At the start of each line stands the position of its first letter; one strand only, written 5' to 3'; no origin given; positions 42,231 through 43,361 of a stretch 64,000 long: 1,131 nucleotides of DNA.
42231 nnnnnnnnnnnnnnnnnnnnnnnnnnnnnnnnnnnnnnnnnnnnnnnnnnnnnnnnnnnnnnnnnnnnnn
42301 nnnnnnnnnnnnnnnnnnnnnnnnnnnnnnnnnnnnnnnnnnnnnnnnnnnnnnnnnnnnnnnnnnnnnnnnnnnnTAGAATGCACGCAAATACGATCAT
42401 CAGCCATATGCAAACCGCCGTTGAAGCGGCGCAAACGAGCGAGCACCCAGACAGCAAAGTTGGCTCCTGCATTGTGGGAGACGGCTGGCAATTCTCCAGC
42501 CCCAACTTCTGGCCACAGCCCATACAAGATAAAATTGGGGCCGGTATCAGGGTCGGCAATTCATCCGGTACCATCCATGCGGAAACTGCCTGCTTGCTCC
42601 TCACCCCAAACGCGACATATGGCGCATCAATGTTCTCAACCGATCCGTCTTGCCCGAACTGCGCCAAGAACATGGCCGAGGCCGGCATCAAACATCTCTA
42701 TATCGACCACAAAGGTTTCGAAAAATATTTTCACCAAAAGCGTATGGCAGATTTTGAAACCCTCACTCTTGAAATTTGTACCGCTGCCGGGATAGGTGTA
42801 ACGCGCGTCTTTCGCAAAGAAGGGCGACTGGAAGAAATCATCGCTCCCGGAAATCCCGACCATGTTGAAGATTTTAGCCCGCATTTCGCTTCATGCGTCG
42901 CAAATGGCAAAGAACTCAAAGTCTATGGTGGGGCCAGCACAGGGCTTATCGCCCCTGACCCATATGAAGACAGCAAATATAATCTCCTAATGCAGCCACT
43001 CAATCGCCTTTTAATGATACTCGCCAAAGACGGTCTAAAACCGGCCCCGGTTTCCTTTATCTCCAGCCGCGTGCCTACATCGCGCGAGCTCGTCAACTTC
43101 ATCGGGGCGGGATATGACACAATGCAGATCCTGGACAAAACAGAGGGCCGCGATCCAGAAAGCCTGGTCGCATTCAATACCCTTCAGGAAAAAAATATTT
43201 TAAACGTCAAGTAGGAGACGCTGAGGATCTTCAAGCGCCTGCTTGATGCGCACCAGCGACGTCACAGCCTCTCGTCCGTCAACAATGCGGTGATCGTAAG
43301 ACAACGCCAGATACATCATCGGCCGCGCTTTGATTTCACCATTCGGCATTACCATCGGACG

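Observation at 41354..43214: Two-gene cassette (unknown 341-aa protein plus extended dCMP-deaminase-fold protein) inserted antiparallel between lpdA and sucB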

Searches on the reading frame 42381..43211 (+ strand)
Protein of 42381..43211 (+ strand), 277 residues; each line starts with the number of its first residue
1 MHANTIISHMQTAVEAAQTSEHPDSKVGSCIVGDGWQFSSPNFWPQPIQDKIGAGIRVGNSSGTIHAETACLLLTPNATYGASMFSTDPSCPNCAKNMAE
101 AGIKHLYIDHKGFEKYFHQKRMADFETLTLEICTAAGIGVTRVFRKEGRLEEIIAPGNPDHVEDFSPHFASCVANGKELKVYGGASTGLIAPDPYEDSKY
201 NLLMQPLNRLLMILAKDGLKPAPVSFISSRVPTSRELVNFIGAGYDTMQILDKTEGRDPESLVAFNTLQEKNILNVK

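Call 3: search_protein_families(library=pfam, proteins=[window:42381-43211:+], max_evalue=1)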
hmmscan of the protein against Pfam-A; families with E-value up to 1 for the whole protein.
window:42381-43211:+ (277 aa): 2 families
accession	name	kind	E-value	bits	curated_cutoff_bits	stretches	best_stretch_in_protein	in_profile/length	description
PF00383.29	dCMP_cyt_deam_1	-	2.6e-07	30.9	25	1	8-108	6-100/102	Cytidine and deoxycytidylate deaminase zinc-binding region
PF14437.12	MafB19-deam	-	0.033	14.5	27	1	11-109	9-100/142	MafB19-like deaminase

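Call 4: search_protein_families(library=ncbifam, proteins=[window:42381-43211:+], max_evalue=1)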
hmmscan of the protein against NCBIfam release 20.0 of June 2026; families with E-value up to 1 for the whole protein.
window:42381-43211:+ (277 aa): 2 families
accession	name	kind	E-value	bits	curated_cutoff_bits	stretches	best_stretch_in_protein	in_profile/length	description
TIGR02571.1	ComEB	equivalog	0.00067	19.6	219.45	1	60-110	63-116/151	ComE operon protein 2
NF041025.1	antiphage_deaminase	equivalog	0.0015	17.5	400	1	64-108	337-386/437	anti-phage dCTP deaminase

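Call 5: search_protein_families(library=padloc, proteins=[window:42381-43211:+], max_evalue=1)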
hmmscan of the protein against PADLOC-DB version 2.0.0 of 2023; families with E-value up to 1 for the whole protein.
window:42381-43211:+ (277 aa): 1 family
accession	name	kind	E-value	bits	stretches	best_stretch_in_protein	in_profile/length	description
PDLC02373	dCTPase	-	0.00072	16.5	1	65-109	439-487/630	-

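Call 6: search_protein_families(library=phrogs, proteins=[window:42381-43211:+], max_evalue=1)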
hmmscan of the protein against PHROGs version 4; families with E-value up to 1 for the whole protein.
window:42381-43211:+ (277 aa): 6 families
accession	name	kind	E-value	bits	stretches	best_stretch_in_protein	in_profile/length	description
phrog_174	-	DNA, RNA and nucleotide metabolism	2.9e-16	61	2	63-149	177-253/384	dCMP deaminase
phrog_20648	-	DNA, RNA and nucleotide metabolism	4.4e-05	23.8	1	6-107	7-116/311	dCMP deaminase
phrog_2369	-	DNA, RNA and nucleotide metabolism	0.00049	21.2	1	64-116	78-130/195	dCMP deaminase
phrog_18355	-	DNA, RNA and nucleotide metabolism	0.00092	20.2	1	65-111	3-50/52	deoxycytidinylate deaminase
phrog_9198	-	unknown function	0.05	13.3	1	62-110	383-436/531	-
phrog_20806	-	DNA, RNA and nucleotide metabolism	0.15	13.4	1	64-110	16-63/97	deoxycytidinylate deaminase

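Call 8: find_homologous_proteins(query=window:42381-43211:+)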
Query window:42381-43211:+ (277 aa): 627 proteins with E <= 0.001 among 1497 candidates; the best 120 are listed.
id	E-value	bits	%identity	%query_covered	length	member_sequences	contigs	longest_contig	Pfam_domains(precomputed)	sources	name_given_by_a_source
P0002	1.1e-179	614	100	97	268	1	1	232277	PF00383.30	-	-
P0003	1.1e-104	368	62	98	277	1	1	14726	PF00383.30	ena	-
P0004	7.1e-85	303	54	100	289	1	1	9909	PF00383.30,PF14437.13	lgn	-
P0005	3.0e-81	291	49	99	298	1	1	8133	PF00383.30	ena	-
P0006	1.3e-79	285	48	100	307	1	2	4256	PF00383.30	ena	-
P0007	3.5e-79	284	47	100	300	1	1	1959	PF00383.30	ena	-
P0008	2.0e-78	282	57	88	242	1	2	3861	-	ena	-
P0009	2.0e-78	282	51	96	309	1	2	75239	-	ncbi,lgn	-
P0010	4.1e-78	281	54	99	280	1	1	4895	PF00383.30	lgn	-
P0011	4.9e-78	280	48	100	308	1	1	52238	PF00383.30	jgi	-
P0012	1.3e-77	279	55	86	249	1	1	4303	PF00383.30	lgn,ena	-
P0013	4.7e-68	248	54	54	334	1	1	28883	PF00383.30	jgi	-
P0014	2.9e-67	245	41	99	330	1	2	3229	PF00383.30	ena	-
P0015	1.2e-66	243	44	99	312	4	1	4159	PF00383.30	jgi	jgi:deoxycytidylate deaminase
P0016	8.2e-66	240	46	97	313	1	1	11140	PF00383.30,PF14437.13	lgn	-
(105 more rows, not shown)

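Call 21: search_solved_structures(query=window:42381-43211:+, max_evalue=1, show_alignments=2)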
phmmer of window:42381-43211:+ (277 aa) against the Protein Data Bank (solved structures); distinct sequences matched with E-value up to 1: 5.
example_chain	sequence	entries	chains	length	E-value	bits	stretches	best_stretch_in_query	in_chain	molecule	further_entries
4p9c_A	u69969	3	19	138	0.00012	24.8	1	8-108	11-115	Deoxycytidylate deaminase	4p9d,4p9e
1vq2_A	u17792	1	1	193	0.0008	22.1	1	60-107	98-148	DEOXYCYTIDYLATE DEAMINASE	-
2w4l_A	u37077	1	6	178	0.012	18.2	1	10-108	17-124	DEOXYCYTIDYLATE DEAMINASE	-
3t7a_A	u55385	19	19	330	0.56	12.8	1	85-159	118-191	Inositol Pyrophosphate Kinase | Inositol hexakisphosphate and diphosphoinositol-pentakisphosphate kinase 2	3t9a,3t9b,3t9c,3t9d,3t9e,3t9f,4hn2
3t54_A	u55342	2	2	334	0.57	12.7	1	85-159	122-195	Inositol Pyrophosphate Kinase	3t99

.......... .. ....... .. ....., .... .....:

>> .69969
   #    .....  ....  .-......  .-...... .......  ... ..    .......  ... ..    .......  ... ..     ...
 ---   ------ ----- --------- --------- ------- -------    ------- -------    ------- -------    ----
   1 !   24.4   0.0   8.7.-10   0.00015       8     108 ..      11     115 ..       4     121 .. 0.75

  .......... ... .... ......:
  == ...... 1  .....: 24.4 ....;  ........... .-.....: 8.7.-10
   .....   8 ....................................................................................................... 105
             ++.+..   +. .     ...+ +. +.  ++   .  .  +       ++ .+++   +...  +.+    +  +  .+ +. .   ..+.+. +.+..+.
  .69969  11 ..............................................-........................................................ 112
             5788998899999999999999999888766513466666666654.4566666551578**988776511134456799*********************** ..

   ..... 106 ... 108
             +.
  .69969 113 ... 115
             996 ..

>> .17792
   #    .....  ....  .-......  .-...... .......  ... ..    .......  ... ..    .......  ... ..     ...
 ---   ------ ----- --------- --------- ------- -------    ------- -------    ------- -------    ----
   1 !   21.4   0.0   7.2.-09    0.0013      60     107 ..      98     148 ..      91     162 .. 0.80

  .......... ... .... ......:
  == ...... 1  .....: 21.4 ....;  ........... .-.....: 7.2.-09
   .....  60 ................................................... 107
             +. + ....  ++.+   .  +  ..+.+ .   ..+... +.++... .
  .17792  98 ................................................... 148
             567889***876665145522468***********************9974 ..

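Call 47: find_related_loci(query=A3, collection=genome_contigs, flank=5000)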
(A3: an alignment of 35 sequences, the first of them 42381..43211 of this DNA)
Query A3 (277 aa) in genome_contigs; peptide patterns used: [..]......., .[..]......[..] (x = any residue, [..] = any of these).
166 stretches matched a pattern; 142 encode a relative of the query (tblastn E <= 1e-3); the best 80 are kept; 80 distinct loci.
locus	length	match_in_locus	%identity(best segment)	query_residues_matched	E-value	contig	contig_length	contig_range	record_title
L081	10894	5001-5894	52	10-274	2e-86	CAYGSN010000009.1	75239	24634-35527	MAG TPA_asm: uncultured Pseudobdellovibrionaceae bacterium isolate ERP117304_co2_60 genome assembly, contig: NODE_332_le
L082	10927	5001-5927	41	7-275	1e-70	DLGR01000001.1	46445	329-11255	MAG TPA_asm: Micavibrio sp. UBA7689 UBA7689_contig_19545, whole genome shotgun sequence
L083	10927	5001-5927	41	7-275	3e-70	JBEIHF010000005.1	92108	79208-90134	MAG: Micavibrio sp. isolate Sample-102-S76-bin-190 Sample_102_S76-bin_190-k141_1849288, whole genome shotgun sequence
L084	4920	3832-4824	40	5-276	9e-70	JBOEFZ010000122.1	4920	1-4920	MAG: Alphaproteobacteria bacterium isolate PBSAalp14 PBSAc_contig_7576, whole genome shotgun sequence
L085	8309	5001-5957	40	4-277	4e-69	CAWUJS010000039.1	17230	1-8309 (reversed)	MAG: uncultured Alphaproteobacteria bacterium isolate SRR17458609_binner123_16_1705322958 genome assembly, contig: ERZ21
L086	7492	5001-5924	43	10-276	2e-68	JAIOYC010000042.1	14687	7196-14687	MAG: Alphaproteobacteria bacterium isolate Tobar12.5m-G16 Tobar12-5m-C2702, whole genome shotgun sequence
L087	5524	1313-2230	41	3-275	2e-67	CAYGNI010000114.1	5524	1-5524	MAG TPA_asm: uncultured Micavibrio sp. isolate ERP117304_co1_165 genome assembly, contig: NODE_12252_length_5524_cov_11.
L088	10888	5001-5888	42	10-276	3e-67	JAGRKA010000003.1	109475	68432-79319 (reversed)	MAG: Alphaproteobacteria bacterium isolate HKST-UBA27 NODE_3_length_109475_cov_4.789512, whole genome shotgun sequence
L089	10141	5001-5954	39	1-276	3e-66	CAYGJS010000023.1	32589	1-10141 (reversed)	MAG TPA_asm: uncultured Micavibrio sp. isolate ERP117304_co1_100 genome assembly, contig: NODE_1464_length_32589_cov_19.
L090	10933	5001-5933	41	5-275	2e-66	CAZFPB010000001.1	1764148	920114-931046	MAG TPA_asm: uncultured Pseudobdellovibrionaceae bacterium isolate SRP193066_co1_107 genome assembly, contig: NODE_1_len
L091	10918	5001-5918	42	3-276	3e-66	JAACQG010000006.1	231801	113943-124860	MAG: Alphaproteobacteria bacterium isolate CG_2015-04_47_12 CG_2015-04_curated_scaffold_8, whole genome shotgun sequence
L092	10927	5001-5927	40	7-274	1e-65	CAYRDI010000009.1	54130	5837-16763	MAG TPA_asm: uncultured Micavibrio sp. isolate SRP257259_co1_112 genome assembly, contig: NODE_550_length_54130_cov_6.12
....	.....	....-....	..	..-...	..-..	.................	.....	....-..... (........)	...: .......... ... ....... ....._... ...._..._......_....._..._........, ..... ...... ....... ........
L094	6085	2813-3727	42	7-276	8e-66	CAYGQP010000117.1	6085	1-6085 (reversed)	MAG TPA_asm: uncultured Micavibrio sp. isolate ERP117304_co2_57 genome assembly, contig: NODE_9490_length_6085_cov_5.655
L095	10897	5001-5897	39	10-275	2e-65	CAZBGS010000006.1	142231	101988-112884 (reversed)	MAG TPA_asm: uncultured Pseudobdellovibrionaceae bacterium isolate binchicken_co168_355 genome assembly, contig: NODE_11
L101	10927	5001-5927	39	7-275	1e-63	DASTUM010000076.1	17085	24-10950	MAG TPA_asm: Micavibrio sp. isolate SMAG_U2332 k141_1367781, whole genome shotgun sequence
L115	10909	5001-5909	42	6-274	2e-61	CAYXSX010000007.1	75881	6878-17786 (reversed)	MAG TPA_asm: uncultured Pseudobdellovibrionaceae bacterium isolate SRP334346_co1_112 genome assembly, contig: NODE_426_l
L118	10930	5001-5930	40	7-277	7e-61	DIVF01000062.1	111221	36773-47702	MAG TPA_asm: Micavibrio sp. UBA6139 UBA6139_contig_8049, whole genome shotgun sequence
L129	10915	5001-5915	40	10-277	1e-59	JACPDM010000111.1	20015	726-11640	MAG: Micavibrio aeruginosavorus isolate NC_groundwater_309_Ag_B-0.1um_59_8 GD18-4_B1_scaffold_1082114, whole genome shot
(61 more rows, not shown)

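Call 52: predict_structure(alignment_id=A3)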
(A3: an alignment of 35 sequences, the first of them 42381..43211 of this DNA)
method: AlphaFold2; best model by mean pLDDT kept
length: 277 residues; sequences in the alignment: 35
mean_pLDDT: 93.0   pTM: 0.92
mean pLDDT of the five models: 93.0, 92.9, 92.3, 92.0, 91.8
residues with pLDDT >= 90: 224; 70-90: 43; 50-70: 10; < 50: 0
segments of 3 or more residues with pLDDT < 50: none
pLDDT, mean of each block of 10 residues (from residue 1): 90 98 94 98 97 93 96 98 97 96 98 72 89 96 97 93 83 97 86 69 93 98 95 98 98 95 98 97
secondary structure, 60 per line:
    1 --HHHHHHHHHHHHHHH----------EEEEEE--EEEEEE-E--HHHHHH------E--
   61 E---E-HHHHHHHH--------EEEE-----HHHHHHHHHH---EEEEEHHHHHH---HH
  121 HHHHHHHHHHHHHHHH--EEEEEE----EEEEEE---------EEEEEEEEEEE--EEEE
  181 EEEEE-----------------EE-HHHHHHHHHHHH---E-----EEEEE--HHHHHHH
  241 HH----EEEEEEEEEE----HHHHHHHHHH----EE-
elements in order: H3-17 E28-33 E36-41 H46-51 H67-74 E83-86 H92-101 E105-109 H110-115 H119-136 E139-144 E149-154 E164-174 E177-185 H206-217 E227-231 H234-242 E247-256 H261-270

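Call 54: fold_search(model_id=the predicted structure, library=pdb)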
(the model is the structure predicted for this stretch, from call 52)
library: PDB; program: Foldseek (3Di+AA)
matches with E <= 10: 964; with E <= 0.001: 17
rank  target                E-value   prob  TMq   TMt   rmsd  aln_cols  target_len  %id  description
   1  2w4l_D                8.7e-07  1.00  0.38  0.67  11.6       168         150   22  Human dCMP deaminase (released 2009-01-13)
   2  4p9c_A                9.8e-07  1.00  0.40  0.78   3.5       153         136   22  Crystal structure of dCMP deaminase from the cyanophage S-TIM5 in complex with dCMP and dUMP (released 2014-11-26)
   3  4p9e                  1.8e-06  1.00  0.37  0.78   3.8       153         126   21  Crystal structure of dCMP deaminase from the cyanophage S-TIM5 in apo form (released 2014-11-26)
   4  2w4l_B                2.4e-06  1.00  0.39  0.64   4.2       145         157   21  Human dCMP deaminase (released 2009-01-13)
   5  2w4l_F                3.4e-06  1.00  0.40  0.67   3.7       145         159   23  Human dCMP deaminase (released 2009-01-13)
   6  2w4l_A                3.8e-06  1.00  0.40  0.67   3.7       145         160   23  Human dCMP deaminase (released 2009-01-13)
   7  2w4l_E                4.1e-06  1.00  0.41  0.68   3.8       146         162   23  Human dCMP deaminase (released 2009-01-13)
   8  4p9c_H                1.1e-05  1.00  0.40  0.78   3.6       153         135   22  Crystal structure of dCMP deaminase from the cyanophage S-TIM5 in complex with dCMP and dUMP (released 2014-11-26)
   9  2w4l_C                1.4e-05  1.00  0.39  0.74   2.9       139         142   24  Human dCMP deaminase (released 2009-01-13)
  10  2hvw_B                1.8e-05  1.00  0.38  0.68   4.1       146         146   18  Crystal structure of dCMP deaminase from Streptococcus mutans (released 2007-09-11)
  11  5c2o_A                2.3e-05  1.00  0.39  0.71   3.6       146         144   18  Crystal structure of Streptococcus mutans Deoxycytidylate Deaminase complexed with dTTP (released 2016-07-13)
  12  2hvw_A                2.6e-05  1.00  0.38  0.68   4.0       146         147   18  Crystal structure of dCMP deaminase from Streptococcus mutans (released 2007-09-11)
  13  1vq2                  2.9e-05  1.00  0.39  0.61   7.4       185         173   24  CRYSTAL STRUCTURE OF T4-BACTERIOPHAGE DEOXYCYTIDYLATE DEAMINASE, MUTANT R115E (released 2004-12-21)
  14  7fh4_A                4.1e-05  1.00  0.41  0.76   3.7       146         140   17  Chlorovirus PBCV-1 bi-functional dCMP/dCTP deaminase bi-DCD (released 2022-07-06)
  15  2hvv_A                1.0e-04  1.00  0.37  0.69   9.0       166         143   16  Crystal structure of dCMP deaminase from Streptococcus mutans (released 2007-09-11)
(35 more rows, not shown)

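Call 63: find_encoding_contigs(protein=P0003, flank=5000, max_places=2)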
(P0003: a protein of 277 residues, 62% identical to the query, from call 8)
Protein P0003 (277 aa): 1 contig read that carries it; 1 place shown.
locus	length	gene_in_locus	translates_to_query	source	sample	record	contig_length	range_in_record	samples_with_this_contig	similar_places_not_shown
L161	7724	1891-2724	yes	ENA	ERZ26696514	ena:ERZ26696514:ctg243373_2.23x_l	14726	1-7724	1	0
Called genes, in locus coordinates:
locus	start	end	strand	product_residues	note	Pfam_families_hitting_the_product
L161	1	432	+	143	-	?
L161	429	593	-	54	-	PF02852:Pyr_redox_dim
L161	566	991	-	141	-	PF07992:Pyr_redox_2, PF02852:Pyr_redox_dim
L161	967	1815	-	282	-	PF00890:FAD_binding_2, PF01134:GIDA (weak), PF01262:AlaDh_PNT_C (faint), PF07992:Pyr_redox_2, PF12831:FAD_oxidored, PF13450:NAD_binding_8, PF13738:Pyr_redox_3, PF00070:Pyr_redox, +5 more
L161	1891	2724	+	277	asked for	PF00383:dCMP_cyt_deam_1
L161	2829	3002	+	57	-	-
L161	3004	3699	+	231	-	-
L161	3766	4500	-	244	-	PF00198:2-oxoacid_dh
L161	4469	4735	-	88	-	PF02817:E3_binding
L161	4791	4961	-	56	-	PF00364:Biotin_lipoyl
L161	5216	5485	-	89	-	-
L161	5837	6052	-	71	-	PF00586:AIRS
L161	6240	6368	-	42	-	-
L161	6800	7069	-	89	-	PF08543:Phos_pyr_kin (weak)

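Call 64: find_encoding_contigs(protein=P0004, flank=5000, max_places=2)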
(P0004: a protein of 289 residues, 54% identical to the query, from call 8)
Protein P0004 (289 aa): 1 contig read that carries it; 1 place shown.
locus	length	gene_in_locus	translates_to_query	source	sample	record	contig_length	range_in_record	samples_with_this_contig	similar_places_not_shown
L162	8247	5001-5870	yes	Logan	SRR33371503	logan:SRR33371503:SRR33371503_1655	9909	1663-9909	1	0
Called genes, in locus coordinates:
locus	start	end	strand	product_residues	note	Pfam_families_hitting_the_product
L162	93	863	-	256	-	PF02562:PhoH, PF13245:AAA_19 (weak), PF13604:AAA_30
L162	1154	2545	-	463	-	PF00890:FAD_binding_2, PF01134:GIDA (faint), PF07992:Pyr_redox_2, PF12831:FAD_oxidored, PF13450:NAD_binding_8 (weak), PF13738:Pyr_redox_3, PF00070:Pyr_redox, PF02852:Pyr_redox_dim, +2 more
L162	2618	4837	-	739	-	-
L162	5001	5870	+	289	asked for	PF00383:dCMP_cyt_deam_1, PF14437:MafB19-deam (weak)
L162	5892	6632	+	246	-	-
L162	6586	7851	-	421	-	PF00364:Biotin_lipoyl, PF25984:BSH_YknX (faint), PF02817:E3_binding (faint), PF00198:2-oxoacid_dh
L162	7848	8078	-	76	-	-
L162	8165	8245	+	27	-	?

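Call 67: search_protein_families(library=pfam, proteins=[L115:6512-7921:-, L129:2934-3746:-, L118:3731-4759:-, L101:2706-3974:+, L115:2424-4829:-, L162:2618-4837:-, L162:5892-6632:+, L161:3004-3699:+], max_evalue=0.01)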
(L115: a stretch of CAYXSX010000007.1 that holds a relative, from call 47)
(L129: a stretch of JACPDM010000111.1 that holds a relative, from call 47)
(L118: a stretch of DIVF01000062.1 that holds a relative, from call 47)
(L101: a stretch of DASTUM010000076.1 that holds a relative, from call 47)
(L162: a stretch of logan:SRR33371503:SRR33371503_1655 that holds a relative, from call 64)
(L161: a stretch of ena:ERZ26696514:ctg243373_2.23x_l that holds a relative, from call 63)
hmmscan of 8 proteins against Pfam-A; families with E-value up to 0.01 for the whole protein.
L115:6512-7921:- (470 aa): 3 families
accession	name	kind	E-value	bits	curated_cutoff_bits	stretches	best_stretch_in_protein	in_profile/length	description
PF01546.33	Peptidase_M20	-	1.2e-11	45.3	24.6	1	84-400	3-177/206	Peptidase family M20/M25/M40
PF04389.22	Peptidase_M28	-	0.00039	20.6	21.3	1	68-150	3-78/193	Peptidase family M28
PF07687.19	M20_dimer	-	0.0061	16.9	21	0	235-333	10-106/107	Peptidase dimerisation domain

L129:2934-3746:- (271 aa): 3 families
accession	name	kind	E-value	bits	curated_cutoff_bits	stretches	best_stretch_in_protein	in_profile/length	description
PF12706.13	Lactamase_B_2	-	4.7e-29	101.9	27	1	59-242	2-199/200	Beta-lactamase superfamily domain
PF00753.33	Lactamase_B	-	2.4e-08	34.6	22.7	1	48-99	6-63/196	Metallo-beta-lactamase superfamily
PF16661.11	Lactamase_B_6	-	0.0098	15.7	27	0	52-115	1-71/193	Metallo-beta-lactamase superfamily domain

L118:3731-4759:- (343 aa): 3 families
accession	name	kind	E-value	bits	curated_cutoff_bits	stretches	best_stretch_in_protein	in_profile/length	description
PF01909.29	NTP_transf_2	-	8.1e-08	33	21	1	48-93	8-58/93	Nucleotidyltransferase domain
PF18765.7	Polbeta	-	2.9e-06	27.8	26.9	1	52-86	12-47/93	Polymerase beta, Nucleotidyltransferase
PF22600.2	MTPAP-like_central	-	0.0024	18.4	27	1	52-88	38-74/139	Poly(A) RNA polymerase, mitochondrial-like, central palm domain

L101:2706-3974:+ (423 aa): 0 families

L115:2424-4829:- (802 aa): 0 families

L162:2618-4837:- (739 aa): 0 families

L162:5892-6632:+ (246 aa): 0 families

L161:3004-3699:+ (231 aa): 0 families

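Call 75: search_protein_families(library=ncbifam, proteins=[L115:6512-7921:-], max_evalue=0.001)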
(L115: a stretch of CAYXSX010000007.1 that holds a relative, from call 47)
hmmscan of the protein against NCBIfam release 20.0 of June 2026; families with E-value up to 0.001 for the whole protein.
L115:6512-7921:- (470 aa): 19 families
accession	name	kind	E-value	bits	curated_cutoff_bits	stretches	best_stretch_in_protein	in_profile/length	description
NF009527.0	PRK12891.1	subfamily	9.8e-77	258.7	461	1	17-408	17-398/426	Zn-dependent hydrolase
NF006771.0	PRK09290.1-5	subfamily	4.2e-74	249.5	399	1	25-401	20-379/413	allantoate amidohydrolase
NF058540.1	Ncarbamyl_ErtE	equivalog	4.6e-69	233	520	1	29-401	27-384/418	N-carbamyl-l-glutamate amidohydrolase ErtE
TIGR01879.1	hydantase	subfamily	6.9e-59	199.8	204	1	27-400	16-370/401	hydantoinase/carbamoylase family amidase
NF006770.0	PRK09290.1-4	equivalog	4.1e-55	187.1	372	1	27-399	19-368/403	allantoate amidohydrolase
NF006775.0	PRK09290.2-5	equivalog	1.3e-51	175.6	479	1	29-398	29-380/419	allantoate amidohydrolase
NF009529.0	PRK12893.1-2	equivalog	8.2e-51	173.1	508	1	27-400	24-376/411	Zn-dependent hydrolase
NF006768.0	PRK09290.1-1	equivalog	1.5e-50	172.3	532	1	27-400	22-376/411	allantoate deiminase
NF009531.0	PRK12893.1-5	equivalog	5.7e-50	170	486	1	49-400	46-380/421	Zn-dependent hydrolase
NF006769.0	PRK09290.1-3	subfamily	1.2e-48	165.9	452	1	31-399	32-379/417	allantoate amidohydrolase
TIGR03176.1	AllC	equivalog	1e-41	143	597.75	1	28-401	19-372/406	allantoate deiminase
NF006772.0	PRK09290.2-1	subfamily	1.6e-40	139.3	424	1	27-399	30-383/430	allantoate amidohydrolase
NF010373.0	PRK13799.1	equivalog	7.2e-39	133.7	1087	1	41-399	213-553/591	unknown domain/N-carbamoyl-L-amino acid hydrolase fusion protein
NF006773.0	PRK09290.2-2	equivalog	1.9e-36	125.8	584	1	37-398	40-383/419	allantoate amidohydrolase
NF009530.0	PRK12893.1-4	subfamily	3.3e-27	95.6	551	1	30-400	28-376/423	Zn-dependent hydrolase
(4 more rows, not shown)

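Call 81: fold_search(model_id=the predicted structure, library=viral)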
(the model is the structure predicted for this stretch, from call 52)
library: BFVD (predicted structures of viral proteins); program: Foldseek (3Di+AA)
matches with E <= 10: 335; with E <= 0.001: 43
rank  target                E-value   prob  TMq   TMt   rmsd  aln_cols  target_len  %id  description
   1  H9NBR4                8.5e-08  1.00  0.41  0.36   4.4       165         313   24  (no name in the UniProt tables at hand)
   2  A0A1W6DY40            2.5e-07  1.00  0.40  0.56  14.1       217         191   18  CMP/dCMP-type deaminase domain-containing protein [Aeromonas phage phiA8-29]
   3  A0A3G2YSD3            4.0e-07  1.00  0.42  0.38  13.2       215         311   18  Putative deoxycytidylate deaminase [Serratia phage vB_SmaA_3M]
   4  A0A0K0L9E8            7.2e-07  1.00  0.36  0.36   4.1       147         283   25  tRNA-specific adenosine deaminase [Pseudomonas phage vB_PaeM_PS24]
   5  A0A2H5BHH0            7.6e-07  1.00  0.42  0.65   5.2       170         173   18  (no name in the UniProt tables at hand)
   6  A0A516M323            9.1e-07  1.00  0.39  0.77   3.2       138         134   25  (no name in the UniProt tables at hand)
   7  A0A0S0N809            1.2e-06  1.00  0.44  0.67   3.0       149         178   21  dCMP deaminase [Pseudomonas phage PaMx11]
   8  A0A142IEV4            1.5e-06  1.00  0.39  0.62   8.5       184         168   20  Putative deoxycytidylate deaminase [Pseudomonas phage vB_PsyM_KIL4]
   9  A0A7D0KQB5            1.8e-06  1.00  0.41  0.48   3.7       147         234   23  (no name in the UniProt tables at hand)
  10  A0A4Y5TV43            2.5e-06  1.00  0.40  0.60  14.2       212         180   17  CMP/dCMP-type deaminase domain-containing protein [Vibrio phage VAP7]
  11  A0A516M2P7            2.7e-06  1.00  0.40  0.73   3.6       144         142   24  (no name in the UniProt tables at hand)
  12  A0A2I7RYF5            3.0e-06  1.00  0.39  0.45  17.1       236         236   15  (no name in the UniProt tables at hand)
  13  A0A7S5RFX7            3.2e-06  1.00  0.43  0.36   3.2       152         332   18  (no name in the UniProt tables at hand)
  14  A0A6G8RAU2            3.2e-06  1.00  0.42  0.35   3.9       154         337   17  CMP/dCMP-type deaminase domain-containing protein [Salmonella phage rivia]
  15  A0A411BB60            5.4e-06  1.00  0.41  0.71   3.9       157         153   20  (no name in the UniProt tables at hand)
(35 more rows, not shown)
